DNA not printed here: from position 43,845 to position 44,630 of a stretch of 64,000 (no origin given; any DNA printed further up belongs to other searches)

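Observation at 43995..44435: Membrane-anchored coiled-coil protein built from a near-perfect 120-bp tandem repeat, wedged between MNT genes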

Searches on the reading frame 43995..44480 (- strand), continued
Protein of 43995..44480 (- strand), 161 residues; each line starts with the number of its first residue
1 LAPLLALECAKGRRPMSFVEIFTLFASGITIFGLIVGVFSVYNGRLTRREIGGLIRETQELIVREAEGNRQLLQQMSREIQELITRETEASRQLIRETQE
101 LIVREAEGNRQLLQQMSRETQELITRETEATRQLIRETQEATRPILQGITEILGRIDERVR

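Call 30: predict_structure(alignment_id=A1)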
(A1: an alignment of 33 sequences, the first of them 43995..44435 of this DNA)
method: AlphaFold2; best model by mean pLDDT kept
length: 146 residues; sequences in the alignment: 33
mean_pLDDT: 94.6   pTM: 0.54
mean pLDDT of the five models: 94.6, 93.8, 93.0, 92.3, 90.8
residues with pLDDT >= 90: 117; 70-90: 28; 50-70: 1; < 50: 0
segments of 3 or more residues with pLDDT < 50: none
pLDDT, mean of each block of 10 residues (from residue 1): 86 91 86 86 94 97 98 98 98 98 98 98 97 97 95
secondary structure, 60 per line:
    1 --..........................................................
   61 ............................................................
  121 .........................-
elements in order: H3-145
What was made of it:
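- On ZapG-like / YhcB (PF06295): AlphaFold2 gives a single helix over 3-145 (call 30).
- On Hendecad-type (7/11) near-straight coiled coil: Only monomer prediction was available (call 30).
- AlphaFold2 gives a single helix over residues 3-145 with mean pLDDT 94.6 (call 30).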

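Call 31: search_protein_representatives(alignment_id=A1)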
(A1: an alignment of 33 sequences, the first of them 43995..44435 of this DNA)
Query: 33 sequences, 102 profile positions. Proteins with E-value up to 0.001 (for the whole library): 134; up to 1e-10: 44; up to 1e-30: 4. The best 134 are listed.
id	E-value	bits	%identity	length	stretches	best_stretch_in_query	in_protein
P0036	3.7e-40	152.7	-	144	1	1-102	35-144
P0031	1.2e-39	151.1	-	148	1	1-102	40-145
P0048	5.3e-38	145.8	-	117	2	1-84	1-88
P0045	9.4e-33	128.9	-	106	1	1-102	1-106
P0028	2.3e-30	121.2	-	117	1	1-102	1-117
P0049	7.0e-30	119.7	-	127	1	1-102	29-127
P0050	3.8e-28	114.1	-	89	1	1-78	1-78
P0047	8.6e-28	113.0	-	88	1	1-102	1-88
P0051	2.8e-26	108.1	-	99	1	1-101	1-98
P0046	4.0e-24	101.2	-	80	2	53-102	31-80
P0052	1.2e-21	93.2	-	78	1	1-78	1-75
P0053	1.8e-21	92.7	-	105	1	6-99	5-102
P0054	1.8e-20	89.5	-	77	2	1-45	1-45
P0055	3.4e-20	88.6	-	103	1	1-101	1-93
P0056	1.4e-19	86.6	-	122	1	8-88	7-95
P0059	1.3e-17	80.3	-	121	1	1-100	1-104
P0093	6.5e-10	55.6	-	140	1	13-99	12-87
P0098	8.0e-09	52.1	-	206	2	10-90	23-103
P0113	1.9e-07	47.6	-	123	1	10-99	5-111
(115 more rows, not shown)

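Call 34: search_protein_families(library=pfam, alignment_id=A2, max_evalue=0.01)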
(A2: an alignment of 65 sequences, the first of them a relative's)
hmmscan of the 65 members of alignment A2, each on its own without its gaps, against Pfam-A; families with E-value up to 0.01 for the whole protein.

A. member 1, P0048 (117 aa): 0 families

B. families by the number of members that match (of 65 scanned): 70 families (the first 25 are shown)
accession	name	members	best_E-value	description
PF06103.16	DUF948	7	0.00013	Bacterial protein of unknown function (DUF948)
PF06295.17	ZapG-like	6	0.00029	Z-ring associated protein G-like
PF06785.16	UPF0242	3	0.00017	Uncharacterised protein family (UPF0242) N-terminus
PF14747.11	DUF4473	3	0.00035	Domain of unknown function (DUF4473)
PF24850.1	CC_BshC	3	0.00086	Bacillithiol biosynthesis BshC, C-terminal coiled-coil domain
PF00430.23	ATP-synt_B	3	0.0016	ATP synthase B/B' CF(0)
PF07889.17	DUF1664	2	0.0006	Protein of unknown function (DUF1664)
PF10046.14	BLOC1_2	2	0.00068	Biogenesis of lysosome-related organelles complex-1 subunit 2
PF12072.13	RNase_Y_N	2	0.0012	RNase Y N-terminal region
PF11014.13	DUF2852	2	0.0012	Protein of unknown function (DUF2852)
PF06160.17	EzrA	2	0.0018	Septation ring formation regulator, EzrA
PF20072.4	DUF6468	2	0.0029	Domain of unknown function (DUF6468)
PF02601.20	Exonuc_VII_L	2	0.0052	Exonuclease VII, large subunit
PF06305.16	LapA_dom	1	0.00011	Lipopolysaccharide assembly protein A domain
PF20777.4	KH_SLS1_2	1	0.00013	SLS1 protein second KH domain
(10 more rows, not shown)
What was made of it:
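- Closest known: F-type ATP synthase subunit b and other peripheral-stalk proteins. Same: The best E-value among 3 weak hits in 65 distant members is 0.0016 (call 34).
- Closest known: DUF948. Same: DUF948 is the commonest weak hit among distant members (7 of 65, best E = 1.3e-4) (call 34).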

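Call 35: search_solved_structures(query=A1, max_evalue=1)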
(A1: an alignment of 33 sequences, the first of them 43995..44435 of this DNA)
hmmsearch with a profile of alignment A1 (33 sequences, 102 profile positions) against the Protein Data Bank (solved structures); distinct sequences matched with E-value up to 1: 15.
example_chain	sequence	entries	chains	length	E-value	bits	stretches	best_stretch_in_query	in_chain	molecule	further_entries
7wxz_A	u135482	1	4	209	0.0072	20.1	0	46-98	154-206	Spike protein S2'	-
7zr2_A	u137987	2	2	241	0.16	15.8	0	47-99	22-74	Spike protein S2',Chimeric protein mimic of SARS-CoV-2 Spike HR1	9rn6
4tql_A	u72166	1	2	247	0.26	15.1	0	37-81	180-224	Three helix bundle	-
8x7z_A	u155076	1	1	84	0.26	15.1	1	42-99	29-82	HR1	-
2bez_C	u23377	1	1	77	0.3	14.9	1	34-99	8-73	Spike glycoprotein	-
5zvm_A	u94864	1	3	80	0.31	14.8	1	33-99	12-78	Spike glycoprotein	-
5jvp_A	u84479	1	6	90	0.35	14.7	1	32-99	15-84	Chimera protein of Centromere-associated protein E and Microtubule-associated protein RP/E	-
5jv3_A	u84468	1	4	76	0.43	14.4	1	38-99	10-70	Chimera protein of Kinesin-like protein KIF11 and Microtubule-associated protein RP/EB fam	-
4uos_A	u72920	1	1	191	0.47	14.2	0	35-99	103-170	DESIGNED HELICAL BUNDLE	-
9uvz_A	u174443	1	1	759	0.48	14.2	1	8-86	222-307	Lysophosphatidic acid receptor 2,ARK1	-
8tj8_B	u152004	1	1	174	0.52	14.1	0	58-99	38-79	Hemagglutinin HA2 chain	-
5jx1_A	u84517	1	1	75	0.66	13.8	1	39-99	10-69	Chimera protein of Kinesin-like protein KIF3A and Microtubule-associated protein RP/EB fam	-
2jqq_A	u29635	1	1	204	0.76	13.6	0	49-99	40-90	Conserved oligomeric Golgi complex subunit 2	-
8tj7_B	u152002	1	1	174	0.8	13.5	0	58-99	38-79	Hemagglutinin HA2 chain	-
8tj6_B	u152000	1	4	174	0.98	13.2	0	58-99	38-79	Hemagglutinin HA2 chain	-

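Call 44: find_encoding_contigs(protein=window:43995-44435:-, flank=3000, max_places=6)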
Protein window:43995-44435:- (146 aa): no gene with exactly this product is on record in the collection.

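Call 45: find_encoding_contigs(protein=P0014, flank=3000, max_places=4)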
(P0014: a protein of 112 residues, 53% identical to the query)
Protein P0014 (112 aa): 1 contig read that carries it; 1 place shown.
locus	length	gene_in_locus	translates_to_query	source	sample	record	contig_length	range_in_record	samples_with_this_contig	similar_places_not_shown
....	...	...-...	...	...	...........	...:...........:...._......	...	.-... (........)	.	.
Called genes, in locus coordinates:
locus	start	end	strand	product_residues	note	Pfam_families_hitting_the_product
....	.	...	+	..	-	?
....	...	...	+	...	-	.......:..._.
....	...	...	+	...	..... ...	-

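Call 46: find_encoding_contigs(protein=window:43995-44480:-, flank=3000, max_places=6)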
Protein window:43995-44480:- (161 aa): no gene with exactly this product is on record in the collection.
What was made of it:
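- The exact window protein is not on record in other assemblies (calls 44, 46), so two copies in this strain are not independently confirmed. The exact protein is not on record elsewhere (calls 44, 46).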

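Call 48: find_related_loci(query=A1, collection=viral_contigs, flank=5000)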
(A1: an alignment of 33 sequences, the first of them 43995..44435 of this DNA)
Query A1 (146 aa) in viral_contigs; peptide patterns used: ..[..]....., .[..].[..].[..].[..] (x = any residue, [..] = any of these).
55 stretches matched a pattern, but none encodes a relative of the query by tblastn (E <= 1e-3).
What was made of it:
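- Tried and rejected: Viral contigs: no relatives (call 48), so there is no sign of a phage origin.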

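Call 59: fold_search(model_id=the predicted structure, library=pdb)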
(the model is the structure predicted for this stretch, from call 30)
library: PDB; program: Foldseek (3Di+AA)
matches with E <= 10: 0; with E <= 0.001: 0
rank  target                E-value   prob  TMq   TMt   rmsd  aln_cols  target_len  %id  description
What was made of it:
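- Tried and rejected: Solved structures: neither the sequence-profile search (call 35) nor Foldseek with the AlphaFold2 model (call 59) found anything.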

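Call 66: list_cluster_members(proteins=[P0004, P0010, P0011, P0037, P0035])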
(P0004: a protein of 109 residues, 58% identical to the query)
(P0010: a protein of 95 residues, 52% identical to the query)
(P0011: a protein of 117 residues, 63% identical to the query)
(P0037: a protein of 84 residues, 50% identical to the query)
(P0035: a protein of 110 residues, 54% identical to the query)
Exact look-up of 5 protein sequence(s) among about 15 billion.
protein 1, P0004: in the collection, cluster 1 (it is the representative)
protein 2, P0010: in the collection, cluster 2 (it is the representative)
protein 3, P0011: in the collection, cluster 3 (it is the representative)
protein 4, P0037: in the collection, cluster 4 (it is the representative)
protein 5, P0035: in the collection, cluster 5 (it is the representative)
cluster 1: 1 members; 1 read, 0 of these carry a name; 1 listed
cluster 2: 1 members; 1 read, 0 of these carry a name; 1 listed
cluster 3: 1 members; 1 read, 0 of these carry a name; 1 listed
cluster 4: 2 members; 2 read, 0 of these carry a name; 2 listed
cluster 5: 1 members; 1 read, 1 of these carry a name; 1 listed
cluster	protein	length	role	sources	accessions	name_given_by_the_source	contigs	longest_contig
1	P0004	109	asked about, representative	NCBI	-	-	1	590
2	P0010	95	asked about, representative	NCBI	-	-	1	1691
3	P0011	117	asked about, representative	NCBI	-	-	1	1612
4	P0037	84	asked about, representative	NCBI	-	-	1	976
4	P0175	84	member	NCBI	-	-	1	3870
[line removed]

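Call 67: find_encoding_contigs(protein=P0005, flank=4000, max_places=3)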
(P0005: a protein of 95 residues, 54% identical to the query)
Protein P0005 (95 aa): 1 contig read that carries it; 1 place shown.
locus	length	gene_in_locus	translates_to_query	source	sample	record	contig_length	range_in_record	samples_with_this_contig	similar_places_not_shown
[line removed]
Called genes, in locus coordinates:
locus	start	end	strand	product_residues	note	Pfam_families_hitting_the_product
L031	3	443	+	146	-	?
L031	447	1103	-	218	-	PF04264:YceI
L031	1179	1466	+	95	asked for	-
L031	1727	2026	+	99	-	PF01442:Apolipoprotein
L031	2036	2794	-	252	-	PF07589:PEP_exosort_dom (weak)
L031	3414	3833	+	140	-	?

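Call 68: find_encoding_contigs(protein=P0011, flank=4000, max_places=3)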
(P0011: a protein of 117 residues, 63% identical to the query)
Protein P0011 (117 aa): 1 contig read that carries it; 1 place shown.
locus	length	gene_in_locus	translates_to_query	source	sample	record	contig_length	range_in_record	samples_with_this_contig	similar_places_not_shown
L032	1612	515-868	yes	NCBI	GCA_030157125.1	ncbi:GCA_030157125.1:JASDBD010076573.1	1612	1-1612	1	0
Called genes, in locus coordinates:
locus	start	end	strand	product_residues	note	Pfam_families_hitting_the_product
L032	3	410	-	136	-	?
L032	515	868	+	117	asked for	-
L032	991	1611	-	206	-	?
